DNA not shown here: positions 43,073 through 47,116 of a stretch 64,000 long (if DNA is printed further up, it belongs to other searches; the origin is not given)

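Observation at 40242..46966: Bfu/Stn-like putative electron-bifurcating operon: NuoE-like, NuoF-like with extra Fe-S domains, and a giant 2Fe-2S/GltD/pseudo-formate-dehydrogenase fusion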

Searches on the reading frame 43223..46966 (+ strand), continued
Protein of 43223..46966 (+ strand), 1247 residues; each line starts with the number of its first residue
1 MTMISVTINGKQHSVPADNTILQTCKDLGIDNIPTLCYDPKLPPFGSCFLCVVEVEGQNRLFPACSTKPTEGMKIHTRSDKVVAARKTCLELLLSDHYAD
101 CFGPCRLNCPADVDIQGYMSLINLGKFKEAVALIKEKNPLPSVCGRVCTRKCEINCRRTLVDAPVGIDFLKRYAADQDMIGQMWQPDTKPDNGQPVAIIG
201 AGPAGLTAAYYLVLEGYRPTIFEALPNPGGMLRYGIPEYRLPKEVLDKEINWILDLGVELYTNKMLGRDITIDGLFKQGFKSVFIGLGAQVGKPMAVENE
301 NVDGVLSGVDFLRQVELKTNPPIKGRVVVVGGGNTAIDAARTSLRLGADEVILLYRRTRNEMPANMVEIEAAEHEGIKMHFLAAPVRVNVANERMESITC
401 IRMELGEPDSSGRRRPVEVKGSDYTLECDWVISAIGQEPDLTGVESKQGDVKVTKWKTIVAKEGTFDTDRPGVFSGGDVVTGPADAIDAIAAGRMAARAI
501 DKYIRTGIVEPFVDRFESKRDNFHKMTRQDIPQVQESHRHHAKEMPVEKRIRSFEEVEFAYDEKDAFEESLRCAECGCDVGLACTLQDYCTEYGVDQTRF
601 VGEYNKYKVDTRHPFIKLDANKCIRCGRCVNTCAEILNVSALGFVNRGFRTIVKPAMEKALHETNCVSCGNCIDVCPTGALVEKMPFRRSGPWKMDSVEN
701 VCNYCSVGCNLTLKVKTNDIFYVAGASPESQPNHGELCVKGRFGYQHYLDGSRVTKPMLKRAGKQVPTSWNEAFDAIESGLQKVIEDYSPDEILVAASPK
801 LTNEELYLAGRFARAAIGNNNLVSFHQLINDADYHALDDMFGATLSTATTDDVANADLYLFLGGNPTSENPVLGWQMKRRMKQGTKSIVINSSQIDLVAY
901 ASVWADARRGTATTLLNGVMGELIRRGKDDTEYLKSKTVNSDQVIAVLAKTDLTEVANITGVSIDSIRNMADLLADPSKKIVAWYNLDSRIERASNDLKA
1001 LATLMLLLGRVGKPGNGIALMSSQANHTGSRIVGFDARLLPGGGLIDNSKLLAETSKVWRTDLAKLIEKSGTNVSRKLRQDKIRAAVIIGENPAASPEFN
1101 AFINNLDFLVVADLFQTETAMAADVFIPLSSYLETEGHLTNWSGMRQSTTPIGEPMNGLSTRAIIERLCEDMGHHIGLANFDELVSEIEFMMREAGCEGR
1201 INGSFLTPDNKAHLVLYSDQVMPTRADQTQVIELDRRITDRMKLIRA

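Call 12: search_solved_structures(query=window:43223-46966:+, max_evalue=1e-190, show_alignments=3)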
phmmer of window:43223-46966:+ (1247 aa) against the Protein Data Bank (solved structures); distinct sequences matched with E-value up to 1e-190: 3.
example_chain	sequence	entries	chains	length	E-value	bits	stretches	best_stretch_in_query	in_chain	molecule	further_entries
9bov_A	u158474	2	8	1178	1.5e-248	831.1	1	2-1029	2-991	Molybdopterin oxidoreductase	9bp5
8oh5_C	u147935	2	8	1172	1.6e-240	804.5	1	1-878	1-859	Formate dehydrogenase-O, major subunit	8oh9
9n5u_A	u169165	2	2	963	4.3e-201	673.9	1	3-806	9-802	NfnA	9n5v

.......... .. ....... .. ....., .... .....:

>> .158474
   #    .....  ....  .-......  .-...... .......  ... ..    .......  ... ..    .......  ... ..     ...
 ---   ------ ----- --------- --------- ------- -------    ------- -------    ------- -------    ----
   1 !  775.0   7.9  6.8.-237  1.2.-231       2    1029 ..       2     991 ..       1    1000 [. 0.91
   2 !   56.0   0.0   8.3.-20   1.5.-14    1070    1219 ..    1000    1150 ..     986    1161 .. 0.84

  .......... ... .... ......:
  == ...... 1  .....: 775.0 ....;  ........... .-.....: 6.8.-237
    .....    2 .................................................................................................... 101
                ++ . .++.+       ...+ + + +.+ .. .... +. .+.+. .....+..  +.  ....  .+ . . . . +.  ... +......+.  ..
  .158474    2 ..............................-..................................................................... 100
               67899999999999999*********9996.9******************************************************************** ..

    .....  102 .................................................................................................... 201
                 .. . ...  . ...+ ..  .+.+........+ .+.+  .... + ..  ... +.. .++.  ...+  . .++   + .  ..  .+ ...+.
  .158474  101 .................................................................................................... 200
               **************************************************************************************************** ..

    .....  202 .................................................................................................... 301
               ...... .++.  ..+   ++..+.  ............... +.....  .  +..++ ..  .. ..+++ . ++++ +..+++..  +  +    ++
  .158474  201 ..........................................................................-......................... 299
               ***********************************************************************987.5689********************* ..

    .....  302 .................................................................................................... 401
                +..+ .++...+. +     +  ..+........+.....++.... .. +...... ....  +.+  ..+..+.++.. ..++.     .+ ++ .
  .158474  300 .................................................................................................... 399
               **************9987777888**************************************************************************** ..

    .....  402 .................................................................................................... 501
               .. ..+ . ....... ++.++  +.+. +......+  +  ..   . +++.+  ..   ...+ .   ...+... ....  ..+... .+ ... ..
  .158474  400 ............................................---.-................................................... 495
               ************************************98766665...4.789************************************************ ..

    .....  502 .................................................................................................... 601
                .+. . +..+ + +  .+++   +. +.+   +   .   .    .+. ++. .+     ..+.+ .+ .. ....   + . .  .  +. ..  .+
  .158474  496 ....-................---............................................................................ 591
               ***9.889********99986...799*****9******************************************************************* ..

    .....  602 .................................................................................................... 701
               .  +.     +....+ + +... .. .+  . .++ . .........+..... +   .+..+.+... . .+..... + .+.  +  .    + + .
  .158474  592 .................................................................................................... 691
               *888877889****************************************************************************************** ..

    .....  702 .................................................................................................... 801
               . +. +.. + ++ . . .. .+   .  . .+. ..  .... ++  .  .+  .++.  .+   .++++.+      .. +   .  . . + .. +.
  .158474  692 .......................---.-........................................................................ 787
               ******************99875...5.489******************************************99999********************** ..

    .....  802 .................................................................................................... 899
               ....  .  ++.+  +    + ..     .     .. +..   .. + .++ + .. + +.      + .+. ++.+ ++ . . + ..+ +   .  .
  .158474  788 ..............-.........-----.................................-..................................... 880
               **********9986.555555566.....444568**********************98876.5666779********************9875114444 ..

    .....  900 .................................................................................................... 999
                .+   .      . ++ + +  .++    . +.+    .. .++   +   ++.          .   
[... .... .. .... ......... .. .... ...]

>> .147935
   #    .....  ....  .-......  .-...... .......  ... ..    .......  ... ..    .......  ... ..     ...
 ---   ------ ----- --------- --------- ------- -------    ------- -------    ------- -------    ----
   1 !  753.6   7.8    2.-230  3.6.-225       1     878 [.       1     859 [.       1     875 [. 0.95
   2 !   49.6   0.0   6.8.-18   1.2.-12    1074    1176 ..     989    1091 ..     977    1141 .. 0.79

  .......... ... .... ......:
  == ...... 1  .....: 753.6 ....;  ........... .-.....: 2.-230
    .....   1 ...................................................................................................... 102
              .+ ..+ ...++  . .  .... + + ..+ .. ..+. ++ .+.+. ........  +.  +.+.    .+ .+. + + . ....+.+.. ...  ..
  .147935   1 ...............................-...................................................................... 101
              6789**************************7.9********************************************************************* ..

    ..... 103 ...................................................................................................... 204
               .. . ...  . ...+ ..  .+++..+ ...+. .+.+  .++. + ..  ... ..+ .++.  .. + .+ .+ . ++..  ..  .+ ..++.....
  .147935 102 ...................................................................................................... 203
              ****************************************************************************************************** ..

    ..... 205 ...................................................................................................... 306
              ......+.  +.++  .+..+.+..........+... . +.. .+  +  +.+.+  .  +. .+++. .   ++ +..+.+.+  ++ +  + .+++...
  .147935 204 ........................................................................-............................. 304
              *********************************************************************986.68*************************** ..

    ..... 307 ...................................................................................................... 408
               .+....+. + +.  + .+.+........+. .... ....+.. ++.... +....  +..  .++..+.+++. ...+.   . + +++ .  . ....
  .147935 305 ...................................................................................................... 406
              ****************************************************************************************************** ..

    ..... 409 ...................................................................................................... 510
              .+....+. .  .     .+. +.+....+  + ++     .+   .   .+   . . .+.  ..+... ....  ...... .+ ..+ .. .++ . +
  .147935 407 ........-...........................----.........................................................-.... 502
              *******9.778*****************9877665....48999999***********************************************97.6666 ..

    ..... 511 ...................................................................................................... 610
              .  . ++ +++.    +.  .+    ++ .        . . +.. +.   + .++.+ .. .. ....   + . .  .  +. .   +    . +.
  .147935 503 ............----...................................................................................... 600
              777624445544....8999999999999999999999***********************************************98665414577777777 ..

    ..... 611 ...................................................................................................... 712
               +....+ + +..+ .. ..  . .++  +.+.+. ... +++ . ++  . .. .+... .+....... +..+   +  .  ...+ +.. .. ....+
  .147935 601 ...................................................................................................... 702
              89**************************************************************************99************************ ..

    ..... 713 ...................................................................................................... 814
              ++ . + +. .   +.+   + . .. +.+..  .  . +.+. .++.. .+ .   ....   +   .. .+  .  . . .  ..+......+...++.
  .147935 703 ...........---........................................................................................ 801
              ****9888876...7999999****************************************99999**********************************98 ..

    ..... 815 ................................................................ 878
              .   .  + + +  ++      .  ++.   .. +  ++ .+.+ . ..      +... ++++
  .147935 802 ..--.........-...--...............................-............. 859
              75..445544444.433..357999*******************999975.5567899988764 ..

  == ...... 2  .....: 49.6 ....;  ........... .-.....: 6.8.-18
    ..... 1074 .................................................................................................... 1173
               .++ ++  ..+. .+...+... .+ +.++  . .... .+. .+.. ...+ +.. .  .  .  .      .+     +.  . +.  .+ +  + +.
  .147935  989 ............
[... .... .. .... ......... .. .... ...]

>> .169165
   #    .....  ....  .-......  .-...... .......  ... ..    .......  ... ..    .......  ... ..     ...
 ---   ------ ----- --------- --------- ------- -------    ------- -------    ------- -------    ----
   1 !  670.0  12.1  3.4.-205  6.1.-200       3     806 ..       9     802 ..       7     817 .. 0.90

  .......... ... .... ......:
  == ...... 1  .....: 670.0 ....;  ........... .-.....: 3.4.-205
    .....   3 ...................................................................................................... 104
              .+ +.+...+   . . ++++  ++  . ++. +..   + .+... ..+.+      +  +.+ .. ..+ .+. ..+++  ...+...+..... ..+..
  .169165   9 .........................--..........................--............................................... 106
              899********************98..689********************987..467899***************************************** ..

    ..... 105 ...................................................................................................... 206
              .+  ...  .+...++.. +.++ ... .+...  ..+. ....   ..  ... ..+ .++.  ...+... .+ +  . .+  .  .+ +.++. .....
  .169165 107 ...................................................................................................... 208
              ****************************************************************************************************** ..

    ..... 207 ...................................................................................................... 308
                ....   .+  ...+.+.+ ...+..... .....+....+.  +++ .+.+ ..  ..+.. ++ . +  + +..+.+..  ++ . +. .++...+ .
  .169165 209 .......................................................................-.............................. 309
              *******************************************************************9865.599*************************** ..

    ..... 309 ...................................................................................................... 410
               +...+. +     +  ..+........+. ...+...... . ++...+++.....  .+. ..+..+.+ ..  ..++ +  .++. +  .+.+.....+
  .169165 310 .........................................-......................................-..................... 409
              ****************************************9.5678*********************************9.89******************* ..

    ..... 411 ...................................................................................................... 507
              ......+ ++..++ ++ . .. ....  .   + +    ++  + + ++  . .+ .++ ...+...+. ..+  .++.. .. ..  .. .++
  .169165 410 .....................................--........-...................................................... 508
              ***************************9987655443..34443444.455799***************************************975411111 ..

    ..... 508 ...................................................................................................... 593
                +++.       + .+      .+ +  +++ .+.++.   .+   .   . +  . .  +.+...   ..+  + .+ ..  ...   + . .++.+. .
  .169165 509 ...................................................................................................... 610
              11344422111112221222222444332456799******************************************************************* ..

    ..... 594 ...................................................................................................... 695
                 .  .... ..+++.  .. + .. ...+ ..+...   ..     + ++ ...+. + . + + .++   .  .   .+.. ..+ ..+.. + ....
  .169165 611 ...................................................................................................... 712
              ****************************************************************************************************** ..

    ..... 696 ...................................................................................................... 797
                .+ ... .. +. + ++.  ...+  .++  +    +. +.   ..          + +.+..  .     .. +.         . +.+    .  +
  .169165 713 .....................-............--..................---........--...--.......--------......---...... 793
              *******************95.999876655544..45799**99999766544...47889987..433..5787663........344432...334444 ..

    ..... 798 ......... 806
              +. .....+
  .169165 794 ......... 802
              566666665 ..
